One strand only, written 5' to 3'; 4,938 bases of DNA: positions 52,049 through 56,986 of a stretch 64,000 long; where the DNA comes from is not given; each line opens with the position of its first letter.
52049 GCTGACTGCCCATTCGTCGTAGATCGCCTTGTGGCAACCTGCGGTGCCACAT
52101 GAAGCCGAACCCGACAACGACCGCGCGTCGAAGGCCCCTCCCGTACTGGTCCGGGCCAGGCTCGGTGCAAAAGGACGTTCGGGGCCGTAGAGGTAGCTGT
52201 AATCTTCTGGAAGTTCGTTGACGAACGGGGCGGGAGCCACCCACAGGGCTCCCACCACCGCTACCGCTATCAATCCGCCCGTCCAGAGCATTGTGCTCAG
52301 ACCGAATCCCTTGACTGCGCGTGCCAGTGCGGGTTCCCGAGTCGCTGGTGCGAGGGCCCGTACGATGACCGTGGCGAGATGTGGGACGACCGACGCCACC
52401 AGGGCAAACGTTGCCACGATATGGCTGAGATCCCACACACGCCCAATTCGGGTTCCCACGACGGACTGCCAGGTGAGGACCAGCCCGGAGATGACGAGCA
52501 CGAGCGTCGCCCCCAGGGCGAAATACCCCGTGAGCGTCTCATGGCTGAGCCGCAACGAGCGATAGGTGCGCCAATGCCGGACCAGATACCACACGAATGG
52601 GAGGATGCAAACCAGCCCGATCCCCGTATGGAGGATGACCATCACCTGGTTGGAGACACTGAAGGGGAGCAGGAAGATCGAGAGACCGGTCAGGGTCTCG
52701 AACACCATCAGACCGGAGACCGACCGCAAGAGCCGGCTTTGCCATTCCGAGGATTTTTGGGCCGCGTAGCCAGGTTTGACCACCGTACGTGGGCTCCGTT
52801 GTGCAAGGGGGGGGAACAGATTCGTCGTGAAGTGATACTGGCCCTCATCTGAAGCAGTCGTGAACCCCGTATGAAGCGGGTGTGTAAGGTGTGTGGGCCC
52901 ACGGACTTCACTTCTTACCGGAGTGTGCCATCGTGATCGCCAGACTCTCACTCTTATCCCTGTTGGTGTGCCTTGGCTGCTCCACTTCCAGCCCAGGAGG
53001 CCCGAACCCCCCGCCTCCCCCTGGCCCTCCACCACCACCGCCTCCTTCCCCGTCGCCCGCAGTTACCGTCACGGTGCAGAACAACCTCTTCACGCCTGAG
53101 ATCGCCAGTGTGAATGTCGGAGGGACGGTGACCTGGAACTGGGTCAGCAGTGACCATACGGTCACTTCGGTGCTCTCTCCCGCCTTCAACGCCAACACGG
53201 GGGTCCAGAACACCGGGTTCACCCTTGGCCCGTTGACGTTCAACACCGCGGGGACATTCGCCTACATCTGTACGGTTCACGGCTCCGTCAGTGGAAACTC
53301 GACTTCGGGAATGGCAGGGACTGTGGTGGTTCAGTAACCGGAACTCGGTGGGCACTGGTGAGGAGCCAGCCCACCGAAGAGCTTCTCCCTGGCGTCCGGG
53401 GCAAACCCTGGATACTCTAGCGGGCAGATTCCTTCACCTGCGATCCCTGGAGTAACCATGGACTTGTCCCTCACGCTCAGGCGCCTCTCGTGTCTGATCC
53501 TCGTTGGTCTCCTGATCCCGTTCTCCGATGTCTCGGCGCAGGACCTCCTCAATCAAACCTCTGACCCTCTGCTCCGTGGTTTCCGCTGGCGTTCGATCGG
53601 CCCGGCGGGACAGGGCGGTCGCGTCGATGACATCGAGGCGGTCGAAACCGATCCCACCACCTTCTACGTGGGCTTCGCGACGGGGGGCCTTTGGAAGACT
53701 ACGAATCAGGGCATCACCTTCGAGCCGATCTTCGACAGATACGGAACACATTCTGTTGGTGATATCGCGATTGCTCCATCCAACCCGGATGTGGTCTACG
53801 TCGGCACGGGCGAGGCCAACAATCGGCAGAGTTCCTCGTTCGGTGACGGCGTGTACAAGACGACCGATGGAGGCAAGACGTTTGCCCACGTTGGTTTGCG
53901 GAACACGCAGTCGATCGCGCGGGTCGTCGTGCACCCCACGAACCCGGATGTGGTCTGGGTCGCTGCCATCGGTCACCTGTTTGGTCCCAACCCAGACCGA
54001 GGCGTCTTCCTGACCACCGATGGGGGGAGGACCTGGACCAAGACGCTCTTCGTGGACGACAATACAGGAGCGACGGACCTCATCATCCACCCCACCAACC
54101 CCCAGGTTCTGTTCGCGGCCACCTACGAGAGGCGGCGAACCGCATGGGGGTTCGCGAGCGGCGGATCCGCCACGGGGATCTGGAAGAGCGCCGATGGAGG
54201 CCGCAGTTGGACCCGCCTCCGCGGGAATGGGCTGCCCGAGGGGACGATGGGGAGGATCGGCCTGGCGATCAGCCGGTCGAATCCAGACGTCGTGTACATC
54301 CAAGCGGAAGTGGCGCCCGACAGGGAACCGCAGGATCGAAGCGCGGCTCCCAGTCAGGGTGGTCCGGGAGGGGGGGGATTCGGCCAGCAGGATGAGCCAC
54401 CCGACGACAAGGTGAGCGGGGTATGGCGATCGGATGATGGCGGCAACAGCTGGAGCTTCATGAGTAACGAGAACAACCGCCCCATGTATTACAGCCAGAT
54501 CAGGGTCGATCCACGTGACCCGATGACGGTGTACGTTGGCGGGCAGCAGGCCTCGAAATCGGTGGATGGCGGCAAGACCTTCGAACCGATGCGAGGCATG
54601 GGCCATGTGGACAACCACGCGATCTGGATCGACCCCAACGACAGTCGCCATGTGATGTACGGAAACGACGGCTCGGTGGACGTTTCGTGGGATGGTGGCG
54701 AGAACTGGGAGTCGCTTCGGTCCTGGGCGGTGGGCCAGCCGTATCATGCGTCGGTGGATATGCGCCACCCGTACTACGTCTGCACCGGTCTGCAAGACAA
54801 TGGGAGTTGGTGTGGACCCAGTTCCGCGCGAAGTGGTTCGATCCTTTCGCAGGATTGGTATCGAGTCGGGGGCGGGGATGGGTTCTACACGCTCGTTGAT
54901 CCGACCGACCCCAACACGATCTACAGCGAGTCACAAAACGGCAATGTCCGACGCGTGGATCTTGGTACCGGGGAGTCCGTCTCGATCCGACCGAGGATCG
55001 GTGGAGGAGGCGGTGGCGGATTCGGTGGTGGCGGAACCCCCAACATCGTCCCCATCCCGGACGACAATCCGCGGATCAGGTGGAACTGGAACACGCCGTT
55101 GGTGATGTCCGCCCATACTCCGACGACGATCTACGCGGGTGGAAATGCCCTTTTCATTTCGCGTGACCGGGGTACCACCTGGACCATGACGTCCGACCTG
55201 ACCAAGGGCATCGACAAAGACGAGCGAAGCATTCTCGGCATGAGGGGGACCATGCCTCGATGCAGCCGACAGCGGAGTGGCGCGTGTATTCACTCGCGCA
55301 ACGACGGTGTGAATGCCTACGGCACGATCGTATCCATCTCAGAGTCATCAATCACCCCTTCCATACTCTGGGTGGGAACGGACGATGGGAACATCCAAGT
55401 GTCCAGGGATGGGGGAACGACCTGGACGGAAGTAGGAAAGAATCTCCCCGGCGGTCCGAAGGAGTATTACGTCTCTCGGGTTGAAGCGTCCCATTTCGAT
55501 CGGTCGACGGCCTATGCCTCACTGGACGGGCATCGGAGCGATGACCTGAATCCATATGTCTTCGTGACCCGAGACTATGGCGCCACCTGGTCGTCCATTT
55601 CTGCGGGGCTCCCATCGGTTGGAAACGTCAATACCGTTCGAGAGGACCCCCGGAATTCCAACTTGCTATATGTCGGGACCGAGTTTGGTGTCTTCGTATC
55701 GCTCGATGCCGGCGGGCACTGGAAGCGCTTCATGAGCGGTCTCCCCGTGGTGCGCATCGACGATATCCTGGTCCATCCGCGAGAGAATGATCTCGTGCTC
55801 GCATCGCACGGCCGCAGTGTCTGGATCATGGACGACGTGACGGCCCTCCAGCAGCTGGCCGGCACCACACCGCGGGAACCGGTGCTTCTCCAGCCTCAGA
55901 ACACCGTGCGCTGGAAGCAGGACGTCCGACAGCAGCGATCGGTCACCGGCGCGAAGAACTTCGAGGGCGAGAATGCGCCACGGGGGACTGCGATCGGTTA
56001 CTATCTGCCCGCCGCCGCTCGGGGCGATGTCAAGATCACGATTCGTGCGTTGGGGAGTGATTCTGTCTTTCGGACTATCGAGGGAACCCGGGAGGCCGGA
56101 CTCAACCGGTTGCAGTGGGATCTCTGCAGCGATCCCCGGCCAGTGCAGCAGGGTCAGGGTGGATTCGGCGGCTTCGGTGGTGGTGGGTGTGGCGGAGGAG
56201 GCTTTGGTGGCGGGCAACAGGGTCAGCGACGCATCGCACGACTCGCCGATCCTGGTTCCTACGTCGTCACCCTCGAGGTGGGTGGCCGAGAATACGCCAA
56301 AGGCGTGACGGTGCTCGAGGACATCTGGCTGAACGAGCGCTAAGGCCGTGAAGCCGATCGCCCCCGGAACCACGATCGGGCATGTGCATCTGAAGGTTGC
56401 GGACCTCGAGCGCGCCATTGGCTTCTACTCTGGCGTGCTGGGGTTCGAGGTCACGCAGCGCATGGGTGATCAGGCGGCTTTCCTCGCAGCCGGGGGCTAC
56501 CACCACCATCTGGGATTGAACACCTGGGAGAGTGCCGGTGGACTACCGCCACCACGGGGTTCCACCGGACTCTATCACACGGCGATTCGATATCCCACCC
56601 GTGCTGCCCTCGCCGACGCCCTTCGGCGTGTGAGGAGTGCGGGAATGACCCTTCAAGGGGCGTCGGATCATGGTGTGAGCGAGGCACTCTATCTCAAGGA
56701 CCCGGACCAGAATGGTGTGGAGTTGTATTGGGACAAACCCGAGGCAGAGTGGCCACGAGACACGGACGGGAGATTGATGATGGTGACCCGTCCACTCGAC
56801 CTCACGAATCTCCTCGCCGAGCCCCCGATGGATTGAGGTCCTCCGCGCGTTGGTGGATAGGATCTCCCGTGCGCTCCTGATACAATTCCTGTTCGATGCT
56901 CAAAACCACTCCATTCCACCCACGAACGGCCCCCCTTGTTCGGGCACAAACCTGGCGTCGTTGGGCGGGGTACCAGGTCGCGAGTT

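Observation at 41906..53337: Candidate undescribed envelope redox module: three CRTAC1/UnbV FG-GAP proteins, an UnbU-like membrane protein, a membrane-anchored multihaem cytochrome and a lipoprotein cupredoxin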

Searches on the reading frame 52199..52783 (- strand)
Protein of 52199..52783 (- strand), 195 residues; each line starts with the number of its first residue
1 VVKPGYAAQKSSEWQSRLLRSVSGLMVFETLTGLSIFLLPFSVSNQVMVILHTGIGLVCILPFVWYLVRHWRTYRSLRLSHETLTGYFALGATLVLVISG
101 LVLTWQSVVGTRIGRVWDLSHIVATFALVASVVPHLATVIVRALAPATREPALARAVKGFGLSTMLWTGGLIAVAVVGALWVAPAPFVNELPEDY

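Call 60: search_protein_families(library=pfam, proteins=[window:52199-52783:-], max_evalue=10)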
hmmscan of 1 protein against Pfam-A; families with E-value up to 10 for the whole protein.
window:52199-52783:- (195 aa): 3 families
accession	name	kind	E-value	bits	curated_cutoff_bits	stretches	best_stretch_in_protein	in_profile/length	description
PF14358.11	DUF4405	-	0.074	14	26.7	1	88-138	5-64/66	Domain of unknown function (DUF4405)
PF24358.1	ABCC10_N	-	1.3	8.8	26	1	41-134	74-166/200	ABCC10 N-terminal domain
PF03929.21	PepSY_TM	-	2.2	8.5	28.8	1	53-129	149-220/295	PepSY-associated TM region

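Call 63: search_solved_structures(query=A4, max_evalue=10, show_alignments=3)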
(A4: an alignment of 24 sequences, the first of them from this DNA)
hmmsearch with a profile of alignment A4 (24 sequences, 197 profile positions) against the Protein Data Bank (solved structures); distinct sequences matched with E-value up to 10: 19.
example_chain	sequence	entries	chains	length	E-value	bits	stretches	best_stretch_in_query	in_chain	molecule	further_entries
7rh5_E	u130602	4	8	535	0.00057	22.6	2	113-139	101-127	Cytochrome bc1 complex cytochrome b subunit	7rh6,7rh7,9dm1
6adq_B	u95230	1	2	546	0.00063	22.4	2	113-139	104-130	Ubiquinol-cytochrome c reductase cytochrome b subunit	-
6hwh_b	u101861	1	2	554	0.00067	22.3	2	113-139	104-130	Ubiquinol-cytochrome C reductase QcrB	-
8ovc_N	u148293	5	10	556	0.00068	22.3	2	113-139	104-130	Cytochrome bc1 complex cytochrome b subunit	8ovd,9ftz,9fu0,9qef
9gy6_B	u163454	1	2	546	0.00087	22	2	113-139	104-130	Cytochrome bc1 complex cytochrome b subunit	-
7r0c_A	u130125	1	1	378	0.003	20.2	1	85-158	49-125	Vasopressin V2 receptor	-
7kh0_R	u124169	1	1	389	0.0035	20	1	85-158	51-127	Vasopressin V2 receptor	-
5ezm_A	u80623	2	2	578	0.007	19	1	27-131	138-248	4-amino-4-deoxy-L-arabinose transferase or related glycosyltransferases of PMT family | 4-amino-4-deoxy-L-arabinose (L-Ara4N) transferase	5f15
7bb6_A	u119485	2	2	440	0.0079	18.8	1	85-158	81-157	Vasopressin V2 receptor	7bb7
9hap_R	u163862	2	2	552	0.012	18.3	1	85-157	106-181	Vasopressin V2 receptor,Soluble cytochrome b562 | arginine-vasopressin (AVP) V2 receptor (V2R)-BRIL,Vasopressin V2 receptor,Vasopressin V2 r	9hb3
7dw9_R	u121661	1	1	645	0.017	17.7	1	85-157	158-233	Vasopressin V2 receptor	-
7e1v_N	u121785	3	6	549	0.037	16.6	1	113-139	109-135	Cytochrome bc1 complex cytochrome b subunit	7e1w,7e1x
8hcr_B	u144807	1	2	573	0.04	16.6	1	113-139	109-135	Cytochrome bc1 complex cytochrome b subunit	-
9u80_R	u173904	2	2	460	0.081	15.5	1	85-157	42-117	Vasopressin V2 receptor,Soluble cytochrome b562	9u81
9uvv_A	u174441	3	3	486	0.089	15.4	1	85-157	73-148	Vasopressin V2 receptor,Soluble cytochrome b562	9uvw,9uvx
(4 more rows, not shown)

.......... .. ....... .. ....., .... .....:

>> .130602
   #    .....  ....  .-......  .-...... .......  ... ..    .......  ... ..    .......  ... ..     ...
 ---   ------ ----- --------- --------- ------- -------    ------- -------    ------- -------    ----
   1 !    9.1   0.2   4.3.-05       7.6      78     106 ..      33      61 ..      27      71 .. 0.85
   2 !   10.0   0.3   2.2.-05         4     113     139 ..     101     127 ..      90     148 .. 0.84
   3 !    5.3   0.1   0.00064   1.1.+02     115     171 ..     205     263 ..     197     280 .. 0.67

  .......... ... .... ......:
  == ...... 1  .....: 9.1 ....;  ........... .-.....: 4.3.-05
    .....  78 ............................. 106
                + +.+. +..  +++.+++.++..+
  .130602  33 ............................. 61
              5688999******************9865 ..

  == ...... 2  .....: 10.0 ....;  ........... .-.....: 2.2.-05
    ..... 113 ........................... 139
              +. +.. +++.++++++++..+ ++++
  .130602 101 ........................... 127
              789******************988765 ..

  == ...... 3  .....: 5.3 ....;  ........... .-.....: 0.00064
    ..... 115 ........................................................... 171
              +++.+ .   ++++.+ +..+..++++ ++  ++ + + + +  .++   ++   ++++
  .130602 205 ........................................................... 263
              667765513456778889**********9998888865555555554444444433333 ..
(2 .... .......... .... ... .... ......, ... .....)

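Call 97: search_protein_families(library=pfam, alignment_id=A4, max_evalue=1)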
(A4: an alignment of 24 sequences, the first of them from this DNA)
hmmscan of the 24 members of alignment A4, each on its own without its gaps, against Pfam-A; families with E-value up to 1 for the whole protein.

A. member 1, seq(195 aa): 1 family
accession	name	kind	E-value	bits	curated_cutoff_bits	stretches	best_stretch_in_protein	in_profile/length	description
PF14358.11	DUF4405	-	0.074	14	26.7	1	88-138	5-64/66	Domain of unknown function (DUF4405)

B. families by the number of members that match (of 24 scanned): 34 families (the first 25 are shown)
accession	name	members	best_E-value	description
PF14358.11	DUF4405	14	7.1e-06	Domain of unknown function (DUF4405)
PF01292.26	Ni_hydr_CYTB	11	2.8e-05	Prokaryotic cytochrome b561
PF01794.25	Ferric_reduct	3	0.00013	Ferric reductase like transmembrane component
PF10027.14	DUF2269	1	4.6e-05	Predicted integral membrane protein (DUF2269)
PF19447.4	DUF5985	1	0.0019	Family of unknown function (DUF5985)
PF07155.17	ECF-ribofla_trS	1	0.016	ECF-type riboflavin transporter, S component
PF04290.18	DctQ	1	0.021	Tripartite ATP-independent periplasmic transporters, DctQ component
PF06653.16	Claudin_3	1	0.022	Tight junction protein, Claudin-like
PF13301.11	DUF4079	1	0.028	Protein of unknown function (DUF4079)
PF13567.11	DUF4131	1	0.041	Domain of unknown function (DUF4131)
PF09990.14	DUF2231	1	0.062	Predicted membrane protein (DUF2231)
PF11345.13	DUF3147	1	0.07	Protein of unknown function (DUF3147)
PF03419.18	Peptidase_U4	1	0.083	Sporulation factor SpoIIGA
PF01350.22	Flavi_NS4A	1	0.084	Flavivirus non-structural protein NS4A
PF19853.4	DUF6328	1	0.092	Family of unknown function (DUF6328)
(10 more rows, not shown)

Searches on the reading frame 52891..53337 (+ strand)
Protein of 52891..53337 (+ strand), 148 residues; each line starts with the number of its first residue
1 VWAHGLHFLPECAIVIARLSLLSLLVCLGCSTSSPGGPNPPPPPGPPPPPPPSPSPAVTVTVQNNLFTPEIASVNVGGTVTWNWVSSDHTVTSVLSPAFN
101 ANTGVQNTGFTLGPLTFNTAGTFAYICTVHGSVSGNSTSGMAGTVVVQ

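Call 3: search_protein_families(library=pfam, proteins=[window:52891-53337:+], max_evalue=0.01)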
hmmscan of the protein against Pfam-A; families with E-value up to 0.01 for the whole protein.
window:52891-53337:+ (148 aa): 1 family
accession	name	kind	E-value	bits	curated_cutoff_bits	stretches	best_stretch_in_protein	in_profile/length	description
PF13473.12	Cupredoxin_1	-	6.6e-05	23.3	27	1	53-135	18-100/104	Cupredoxin-like domain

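Call 4: search_protein_families(library=ncbifam, proteins=[window:52891-53337:+], max_evalue=0.01)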
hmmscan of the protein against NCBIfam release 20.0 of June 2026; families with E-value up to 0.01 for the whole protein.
window:52891-53337:+ (148 aa): 3 families
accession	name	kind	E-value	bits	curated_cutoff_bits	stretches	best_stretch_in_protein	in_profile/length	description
TIGR03102.1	halo_cynanin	subfamily_domain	8.1e-08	32.3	93.8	1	66-147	38-114/115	halocyanin domain-containing protein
TIGR02657.1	amicyanin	equivalog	0.00013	22.3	110.2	1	68-135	10-78/83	amicyanin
TIGR02656.1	cyanin_plasto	equivalog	0.0068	16.8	87.85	0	114-148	71-99/99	plastocyanin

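Call 80: find_homologous_proteins(query=window:52933-53337:+, max_evalue=0.001)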
Query window:52933-53337:+ (134 aa): 26 proteins with E <= 0.001 among 157 candidates.
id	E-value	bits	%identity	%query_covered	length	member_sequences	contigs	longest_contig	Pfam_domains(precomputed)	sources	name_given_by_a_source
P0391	7.8e-48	180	94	69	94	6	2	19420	-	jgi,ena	jgi:plastocyanin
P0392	1.7e-43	166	69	67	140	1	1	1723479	-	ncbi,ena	-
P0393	1.6e-41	159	62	100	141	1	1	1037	-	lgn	-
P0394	2.6e-41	159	65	97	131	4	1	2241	-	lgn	-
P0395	1.4e-40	156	59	97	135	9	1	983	PF00127.27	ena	-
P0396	1.1e-39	153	61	97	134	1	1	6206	-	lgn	-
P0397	1.6e-39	153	64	78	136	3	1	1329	-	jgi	-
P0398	2.3e-39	152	61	97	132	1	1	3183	PF00127.27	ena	-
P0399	3.1e-39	152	56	98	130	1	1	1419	-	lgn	-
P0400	4.9e-39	151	64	67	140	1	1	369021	-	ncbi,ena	-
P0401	6.6e-39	151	66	66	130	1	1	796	-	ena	-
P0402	7.5e-39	151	60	95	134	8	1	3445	PF00127.27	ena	-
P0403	1.1e-38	150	58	97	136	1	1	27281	-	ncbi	-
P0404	1.6e-38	150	59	96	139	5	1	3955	PF13473.13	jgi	-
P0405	6.4e-37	144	61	69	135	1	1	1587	PF13473.13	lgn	-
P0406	2.3e-36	143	58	99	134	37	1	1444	PF00127.27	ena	-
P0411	4.9e-27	112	63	65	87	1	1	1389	PF00127.27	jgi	jgi:plastocyanin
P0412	6.7e-25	105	57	66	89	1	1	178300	PF00127.27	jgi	jgi:plastocyanin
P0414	2.3e-19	87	54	61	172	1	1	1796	PF00127.27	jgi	-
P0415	4.3e-12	64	49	66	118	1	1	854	PF00127.27,PF13473.13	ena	-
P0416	2.8e-7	48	33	72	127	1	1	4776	PF00127.27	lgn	-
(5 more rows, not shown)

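Call 81: find_encoding_contigs(protein=P0392, flank=8000, max_places=1)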
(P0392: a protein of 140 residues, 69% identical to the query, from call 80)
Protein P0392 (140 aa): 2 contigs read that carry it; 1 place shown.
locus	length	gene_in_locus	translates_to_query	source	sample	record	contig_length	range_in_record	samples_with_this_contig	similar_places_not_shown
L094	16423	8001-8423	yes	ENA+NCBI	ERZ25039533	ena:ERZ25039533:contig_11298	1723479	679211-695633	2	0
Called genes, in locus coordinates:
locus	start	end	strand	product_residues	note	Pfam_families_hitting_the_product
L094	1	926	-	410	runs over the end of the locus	PF01494:FAD_binding_3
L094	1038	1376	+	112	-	PF03551:PadR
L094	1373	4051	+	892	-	PF12704:MacB_PCD, PF02687:FtsX, PF12704:MacB_PCD, PF02687:FtsX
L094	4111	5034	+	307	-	-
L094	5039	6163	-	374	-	PF01544:CorA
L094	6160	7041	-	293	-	PF21088:MS_channel_1st, PF00924:MS_channel_2nd, PF21082:MS_channel_3rd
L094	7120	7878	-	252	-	PF02276:CytoC_RC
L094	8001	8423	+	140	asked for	-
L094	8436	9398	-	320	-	PF00291:PALP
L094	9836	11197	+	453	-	PF01425:Amidase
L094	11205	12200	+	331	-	-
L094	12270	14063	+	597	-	PF02776:TPP_enzyme_N, PF01855:POR_N (weak), PF00205:TPP_enzyme_M, PF02775:TPP_enzyme_C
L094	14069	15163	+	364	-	PF02746:MR_MLE_N, PF13378:MR_MLE_C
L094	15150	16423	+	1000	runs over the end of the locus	PF01565:FAD_binding_4, PF02913:FAD-oxidase_C, PF13183:Fer4_8, PF13534:Fer4_17 (weak), PF02754:CCG (faint)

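Call 82: find_encoding_contigs(protein=P0400, flank=8000, max_places=1)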
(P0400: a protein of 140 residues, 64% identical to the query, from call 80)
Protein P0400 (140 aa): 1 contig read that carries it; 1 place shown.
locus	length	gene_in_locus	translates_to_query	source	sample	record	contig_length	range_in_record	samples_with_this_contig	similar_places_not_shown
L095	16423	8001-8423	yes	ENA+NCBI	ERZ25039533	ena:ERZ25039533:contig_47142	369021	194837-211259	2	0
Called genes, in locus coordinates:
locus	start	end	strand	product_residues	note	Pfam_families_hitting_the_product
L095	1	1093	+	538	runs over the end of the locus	PF24606:CEMIP_beta-hel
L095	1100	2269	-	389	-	PF01266:DAO (faint), PF01494:FAD_binding_3, PF07992:Pyr_redox_2 (faint)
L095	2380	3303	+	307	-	-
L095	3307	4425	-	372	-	PF01544:CorA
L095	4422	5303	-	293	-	PF21088:MS_channel_1st (weak), PF00924:MS_channel_2nd, PF21082:MS_channel_3rd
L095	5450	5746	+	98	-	-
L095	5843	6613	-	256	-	PF21082:MS_channel_3rd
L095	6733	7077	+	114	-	-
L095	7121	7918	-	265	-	PF02276:CytoC_RC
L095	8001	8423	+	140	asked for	-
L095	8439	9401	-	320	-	PF00291:PALP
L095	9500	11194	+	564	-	PF01425:Amidase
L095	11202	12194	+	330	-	-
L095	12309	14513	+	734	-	PF14742:GDE_N_bis, PF22422:MGH1-like_GH, PF06202:GDE_C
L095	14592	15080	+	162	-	PF04978:MST (faint), PF05163:DinB, PF12867:DinB_2 (weak)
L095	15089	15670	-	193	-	-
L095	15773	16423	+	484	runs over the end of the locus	PF08811:DUF1800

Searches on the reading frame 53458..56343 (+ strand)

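Call 7: search_protein_families(library=pfam, proteins=[window:53458-56343:+], max_evalue=0.001)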
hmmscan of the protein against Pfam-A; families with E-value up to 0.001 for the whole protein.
window:53458-56343:+ (961 aa): 3 families
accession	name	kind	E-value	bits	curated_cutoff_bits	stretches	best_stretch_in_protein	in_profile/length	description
PF15902.12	Sortilin-Vps10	-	2e-29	103.1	33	4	132-255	3-113/446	Sortilin, neurotensin receptor 3,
PF02012.26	BNR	-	1.1e-12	46.4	27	0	647-657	1-11/12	BNR/Asp-box repeat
PF14870.12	PSII_BNR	-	0.00034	20.4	27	0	176-253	194-268/303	Photosynthesis system II assembly factor YCF48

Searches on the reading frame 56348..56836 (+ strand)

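Call 7: search_protein_families(library=pfam, proteins=[window:56348-56836:+], max_evalue=0.001)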
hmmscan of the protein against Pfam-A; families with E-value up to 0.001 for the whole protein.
window:56348-56836:+ (162 aa): 4 families
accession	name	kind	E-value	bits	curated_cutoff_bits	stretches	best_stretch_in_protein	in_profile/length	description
PF00903.31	Glyoxalase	-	2.2e-15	57.5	20.6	1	9-126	1-121/121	Glyoxalase/Bleomycin resistance protein/Dioxygenase superfamily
PF22677.2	Ble-like_N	-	1.5e-06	28.3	24.5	1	11-43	3-36/41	Bleomycin resistance protein-like N-terminal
PF18029.7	Glyoxalase_6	-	4.1e-06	27.8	23.6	1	13-125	2-104/106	Glyoxalase-like domain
PF13669.12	Glyoxalase_4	-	0.00015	22.4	27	1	12-102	2-93/109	Glyoxalase/Bleomycin resistance protein/Dioxygenase superfamily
